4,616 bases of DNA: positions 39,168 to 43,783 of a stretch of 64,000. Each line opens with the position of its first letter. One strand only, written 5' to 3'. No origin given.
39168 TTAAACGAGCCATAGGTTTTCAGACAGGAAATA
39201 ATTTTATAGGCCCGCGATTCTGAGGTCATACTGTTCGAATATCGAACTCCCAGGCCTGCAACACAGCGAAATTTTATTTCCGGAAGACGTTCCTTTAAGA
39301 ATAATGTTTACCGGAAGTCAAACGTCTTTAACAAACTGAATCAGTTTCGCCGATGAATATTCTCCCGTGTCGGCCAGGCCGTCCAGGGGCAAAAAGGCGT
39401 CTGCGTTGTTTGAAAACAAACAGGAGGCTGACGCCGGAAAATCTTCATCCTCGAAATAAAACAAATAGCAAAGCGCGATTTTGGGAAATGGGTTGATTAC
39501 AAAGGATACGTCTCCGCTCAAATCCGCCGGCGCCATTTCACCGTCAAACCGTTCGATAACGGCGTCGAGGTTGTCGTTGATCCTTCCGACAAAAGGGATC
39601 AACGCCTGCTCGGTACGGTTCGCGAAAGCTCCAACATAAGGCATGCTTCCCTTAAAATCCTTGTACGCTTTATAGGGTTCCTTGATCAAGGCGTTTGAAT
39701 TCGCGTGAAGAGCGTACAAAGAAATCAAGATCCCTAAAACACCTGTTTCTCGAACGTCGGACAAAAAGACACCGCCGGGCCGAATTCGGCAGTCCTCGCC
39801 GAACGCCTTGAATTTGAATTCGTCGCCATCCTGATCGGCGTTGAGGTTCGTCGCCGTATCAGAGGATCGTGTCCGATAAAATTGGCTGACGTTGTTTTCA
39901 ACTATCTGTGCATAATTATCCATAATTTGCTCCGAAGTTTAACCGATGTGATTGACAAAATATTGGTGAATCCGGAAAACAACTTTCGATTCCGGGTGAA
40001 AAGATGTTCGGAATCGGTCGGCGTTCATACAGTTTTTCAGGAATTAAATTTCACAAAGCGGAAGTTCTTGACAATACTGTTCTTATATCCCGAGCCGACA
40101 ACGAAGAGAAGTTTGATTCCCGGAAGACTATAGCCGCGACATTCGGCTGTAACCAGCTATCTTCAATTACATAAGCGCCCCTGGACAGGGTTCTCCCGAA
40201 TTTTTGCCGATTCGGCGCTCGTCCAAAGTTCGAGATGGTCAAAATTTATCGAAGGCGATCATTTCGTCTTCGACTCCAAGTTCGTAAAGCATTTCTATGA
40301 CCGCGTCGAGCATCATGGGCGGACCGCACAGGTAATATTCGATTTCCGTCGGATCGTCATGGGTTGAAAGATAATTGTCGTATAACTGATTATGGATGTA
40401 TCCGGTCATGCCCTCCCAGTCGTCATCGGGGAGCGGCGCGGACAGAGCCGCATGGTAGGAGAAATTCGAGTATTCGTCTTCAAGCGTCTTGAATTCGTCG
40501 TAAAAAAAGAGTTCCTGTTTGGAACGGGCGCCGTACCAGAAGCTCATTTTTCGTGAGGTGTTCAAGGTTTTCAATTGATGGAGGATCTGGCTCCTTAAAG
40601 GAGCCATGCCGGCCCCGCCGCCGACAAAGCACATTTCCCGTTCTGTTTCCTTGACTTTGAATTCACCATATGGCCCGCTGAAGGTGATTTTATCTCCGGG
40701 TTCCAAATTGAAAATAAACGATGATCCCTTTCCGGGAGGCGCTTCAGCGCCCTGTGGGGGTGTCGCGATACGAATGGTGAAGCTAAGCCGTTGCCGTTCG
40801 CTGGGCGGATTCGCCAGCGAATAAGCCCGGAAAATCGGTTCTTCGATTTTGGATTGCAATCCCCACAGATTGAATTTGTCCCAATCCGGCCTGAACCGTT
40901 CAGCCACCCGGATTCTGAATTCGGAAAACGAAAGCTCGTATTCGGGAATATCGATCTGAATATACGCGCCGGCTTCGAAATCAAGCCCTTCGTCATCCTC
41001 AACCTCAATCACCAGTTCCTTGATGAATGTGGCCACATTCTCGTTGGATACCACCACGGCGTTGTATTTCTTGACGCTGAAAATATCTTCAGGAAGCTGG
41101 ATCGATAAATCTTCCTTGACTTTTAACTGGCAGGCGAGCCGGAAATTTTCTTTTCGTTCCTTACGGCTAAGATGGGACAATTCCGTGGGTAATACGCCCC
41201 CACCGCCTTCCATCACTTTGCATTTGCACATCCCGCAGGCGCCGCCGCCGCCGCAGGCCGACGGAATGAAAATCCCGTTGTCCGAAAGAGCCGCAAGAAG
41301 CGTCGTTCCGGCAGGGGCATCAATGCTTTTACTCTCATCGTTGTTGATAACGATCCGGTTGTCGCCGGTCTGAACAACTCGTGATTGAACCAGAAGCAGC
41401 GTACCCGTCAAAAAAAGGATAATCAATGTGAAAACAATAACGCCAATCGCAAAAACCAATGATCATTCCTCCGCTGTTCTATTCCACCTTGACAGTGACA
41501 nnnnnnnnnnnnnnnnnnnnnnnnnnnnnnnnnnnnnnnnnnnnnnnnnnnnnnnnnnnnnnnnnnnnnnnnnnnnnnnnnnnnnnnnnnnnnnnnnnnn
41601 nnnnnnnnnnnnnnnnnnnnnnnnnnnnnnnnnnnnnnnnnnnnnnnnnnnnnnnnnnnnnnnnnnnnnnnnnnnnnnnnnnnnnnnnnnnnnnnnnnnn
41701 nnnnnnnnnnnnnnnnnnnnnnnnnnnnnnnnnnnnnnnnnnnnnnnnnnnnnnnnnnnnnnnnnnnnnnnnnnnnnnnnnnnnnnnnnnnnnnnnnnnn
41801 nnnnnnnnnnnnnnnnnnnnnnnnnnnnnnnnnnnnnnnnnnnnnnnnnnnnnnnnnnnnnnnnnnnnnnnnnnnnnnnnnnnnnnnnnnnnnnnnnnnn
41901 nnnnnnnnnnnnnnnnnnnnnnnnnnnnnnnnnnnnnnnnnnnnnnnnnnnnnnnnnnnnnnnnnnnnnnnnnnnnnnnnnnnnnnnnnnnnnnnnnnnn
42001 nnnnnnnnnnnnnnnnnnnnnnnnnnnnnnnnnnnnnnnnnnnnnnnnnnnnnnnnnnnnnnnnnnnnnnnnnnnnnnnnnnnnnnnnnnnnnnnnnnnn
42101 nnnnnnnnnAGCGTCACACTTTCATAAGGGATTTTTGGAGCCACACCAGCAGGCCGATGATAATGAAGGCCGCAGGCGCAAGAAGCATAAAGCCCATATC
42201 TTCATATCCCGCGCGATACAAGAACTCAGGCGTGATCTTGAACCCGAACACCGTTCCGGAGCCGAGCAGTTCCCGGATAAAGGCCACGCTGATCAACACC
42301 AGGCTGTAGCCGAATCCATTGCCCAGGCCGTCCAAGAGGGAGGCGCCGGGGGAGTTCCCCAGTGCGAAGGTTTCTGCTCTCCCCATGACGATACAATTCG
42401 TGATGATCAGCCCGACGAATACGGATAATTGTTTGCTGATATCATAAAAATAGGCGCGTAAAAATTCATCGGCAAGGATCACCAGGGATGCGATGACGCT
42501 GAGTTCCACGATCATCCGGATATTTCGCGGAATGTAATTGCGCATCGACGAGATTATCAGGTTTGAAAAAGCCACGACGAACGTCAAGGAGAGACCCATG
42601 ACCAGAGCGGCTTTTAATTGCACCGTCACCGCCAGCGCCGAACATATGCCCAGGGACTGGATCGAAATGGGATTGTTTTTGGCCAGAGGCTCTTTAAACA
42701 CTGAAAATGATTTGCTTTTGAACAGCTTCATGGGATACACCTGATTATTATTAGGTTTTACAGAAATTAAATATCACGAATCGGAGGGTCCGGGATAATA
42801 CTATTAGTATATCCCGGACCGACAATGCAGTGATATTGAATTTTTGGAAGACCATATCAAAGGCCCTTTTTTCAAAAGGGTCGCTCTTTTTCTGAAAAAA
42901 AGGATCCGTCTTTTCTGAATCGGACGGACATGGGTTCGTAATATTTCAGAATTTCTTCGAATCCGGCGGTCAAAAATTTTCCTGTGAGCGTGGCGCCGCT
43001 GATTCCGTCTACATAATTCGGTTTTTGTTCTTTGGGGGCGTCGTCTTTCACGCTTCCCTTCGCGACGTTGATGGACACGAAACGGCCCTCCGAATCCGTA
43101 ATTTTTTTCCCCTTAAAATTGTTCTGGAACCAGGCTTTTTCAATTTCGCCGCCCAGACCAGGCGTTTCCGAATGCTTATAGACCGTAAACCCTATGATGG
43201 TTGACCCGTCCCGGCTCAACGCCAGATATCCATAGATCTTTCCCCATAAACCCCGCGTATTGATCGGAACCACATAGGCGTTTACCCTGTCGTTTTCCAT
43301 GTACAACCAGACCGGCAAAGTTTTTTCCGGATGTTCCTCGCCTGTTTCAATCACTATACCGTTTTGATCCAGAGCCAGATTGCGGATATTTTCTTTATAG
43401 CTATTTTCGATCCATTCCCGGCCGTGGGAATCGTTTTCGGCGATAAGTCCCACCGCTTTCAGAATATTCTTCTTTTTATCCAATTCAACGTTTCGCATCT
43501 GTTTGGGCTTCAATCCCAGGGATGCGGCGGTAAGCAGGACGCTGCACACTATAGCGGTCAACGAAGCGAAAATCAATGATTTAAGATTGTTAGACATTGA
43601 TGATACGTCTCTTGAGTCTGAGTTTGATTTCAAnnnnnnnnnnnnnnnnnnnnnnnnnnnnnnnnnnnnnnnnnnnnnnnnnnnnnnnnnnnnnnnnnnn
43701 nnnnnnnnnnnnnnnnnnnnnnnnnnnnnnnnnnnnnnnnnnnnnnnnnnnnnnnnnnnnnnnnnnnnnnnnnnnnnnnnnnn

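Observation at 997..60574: Hyper-abundant ~105-bp palindromic MITE/REP-like element occupying almost every intergenic gap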

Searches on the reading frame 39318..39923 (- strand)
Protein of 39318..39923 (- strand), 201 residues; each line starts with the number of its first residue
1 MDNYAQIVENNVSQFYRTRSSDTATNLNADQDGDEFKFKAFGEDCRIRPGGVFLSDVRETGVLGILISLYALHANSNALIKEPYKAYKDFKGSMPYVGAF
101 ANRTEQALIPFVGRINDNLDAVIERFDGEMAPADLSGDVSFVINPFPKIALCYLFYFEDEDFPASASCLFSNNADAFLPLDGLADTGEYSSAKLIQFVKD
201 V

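Call 27: search_protein_families(library=pfam, proteins=[window:39318-39923:-])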
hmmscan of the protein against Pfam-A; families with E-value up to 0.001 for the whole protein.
window:39318-39923:- (201 aa): 1 family
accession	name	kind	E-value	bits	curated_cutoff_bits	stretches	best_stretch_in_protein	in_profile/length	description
PF12654.12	DUF3786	-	1e-36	126.6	27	1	22-189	4-172/176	Domain of unknown function (DUF3786)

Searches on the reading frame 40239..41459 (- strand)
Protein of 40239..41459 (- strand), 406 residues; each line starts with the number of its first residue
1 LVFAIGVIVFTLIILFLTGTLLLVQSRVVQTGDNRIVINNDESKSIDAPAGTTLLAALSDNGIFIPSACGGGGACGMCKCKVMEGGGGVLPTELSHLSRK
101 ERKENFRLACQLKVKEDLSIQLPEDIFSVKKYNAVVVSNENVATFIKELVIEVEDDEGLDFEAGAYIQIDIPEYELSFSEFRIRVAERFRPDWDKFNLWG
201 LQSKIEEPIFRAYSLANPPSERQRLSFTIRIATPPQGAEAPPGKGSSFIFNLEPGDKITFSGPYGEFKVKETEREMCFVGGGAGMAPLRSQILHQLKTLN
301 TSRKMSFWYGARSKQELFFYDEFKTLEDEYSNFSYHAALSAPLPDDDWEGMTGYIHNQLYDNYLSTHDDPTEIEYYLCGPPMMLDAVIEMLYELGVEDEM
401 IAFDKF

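Call 28: search_protein_families(library=pfam, proteins=[window:40239-41459:-])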
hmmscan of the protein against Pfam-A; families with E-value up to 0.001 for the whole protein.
window:40239-41459:- (406 aa): 4 families
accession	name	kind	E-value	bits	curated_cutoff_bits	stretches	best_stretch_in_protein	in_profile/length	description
PF00175.26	NAD_binding_1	-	1.6e-16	61.3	22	1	278-387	1-107/109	Oxidoreductase NAD-binding domain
PF00111.32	Fer2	-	7.6e-16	58.3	21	1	40-115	4-77/77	2Fe-2S iron-sulfur cluster binding domain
PF00970.30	FAD_binding_6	-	2.7e-08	34.5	21.1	1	207-268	45-98/99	Oxidoreductase FAD-binding domain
PF13510.11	Fer2_4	-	0.00055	20.4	22.8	0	44-81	11-52/82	2Fe-2S iron-sulfur cluster binding domain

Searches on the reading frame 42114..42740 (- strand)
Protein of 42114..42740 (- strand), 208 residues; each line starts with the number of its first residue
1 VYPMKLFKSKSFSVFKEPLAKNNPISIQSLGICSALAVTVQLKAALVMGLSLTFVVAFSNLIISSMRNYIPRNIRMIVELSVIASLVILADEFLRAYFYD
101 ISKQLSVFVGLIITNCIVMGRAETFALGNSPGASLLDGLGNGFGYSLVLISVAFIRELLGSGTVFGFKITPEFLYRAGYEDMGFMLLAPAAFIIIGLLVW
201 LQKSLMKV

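Call 28: search_protein_families(library=pfam, proteins=[window:42114-42740:-])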
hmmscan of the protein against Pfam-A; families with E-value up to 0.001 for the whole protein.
window:42114-42740:- (208 aa): 1 family
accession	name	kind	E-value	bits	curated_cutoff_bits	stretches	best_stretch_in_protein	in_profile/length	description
PF02508.19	Rnf-Nqr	-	1.8e-57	194.6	23.8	1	12-198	2-173/174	Rnf-Nqr subunit, membrane protein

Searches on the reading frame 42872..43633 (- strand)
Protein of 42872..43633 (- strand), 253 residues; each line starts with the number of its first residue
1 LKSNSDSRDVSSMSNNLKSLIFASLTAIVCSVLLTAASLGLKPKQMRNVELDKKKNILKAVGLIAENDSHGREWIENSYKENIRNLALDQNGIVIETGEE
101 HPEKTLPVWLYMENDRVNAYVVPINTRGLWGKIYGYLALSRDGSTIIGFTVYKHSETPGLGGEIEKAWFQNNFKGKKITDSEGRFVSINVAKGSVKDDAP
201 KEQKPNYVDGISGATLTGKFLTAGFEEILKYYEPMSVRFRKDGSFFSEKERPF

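Call 28: search_protein_families(library=pfam, proteins=[window:42872-43633:-])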
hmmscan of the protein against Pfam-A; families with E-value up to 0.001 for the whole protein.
window:42872-43633:- (253 aa): 1 family
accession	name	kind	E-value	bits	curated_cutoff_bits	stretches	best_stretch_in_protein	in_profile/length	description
PF04205.19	FMN_bind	-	3.4e-16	60.1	22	1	128-229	1-76/77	FMN-binding domain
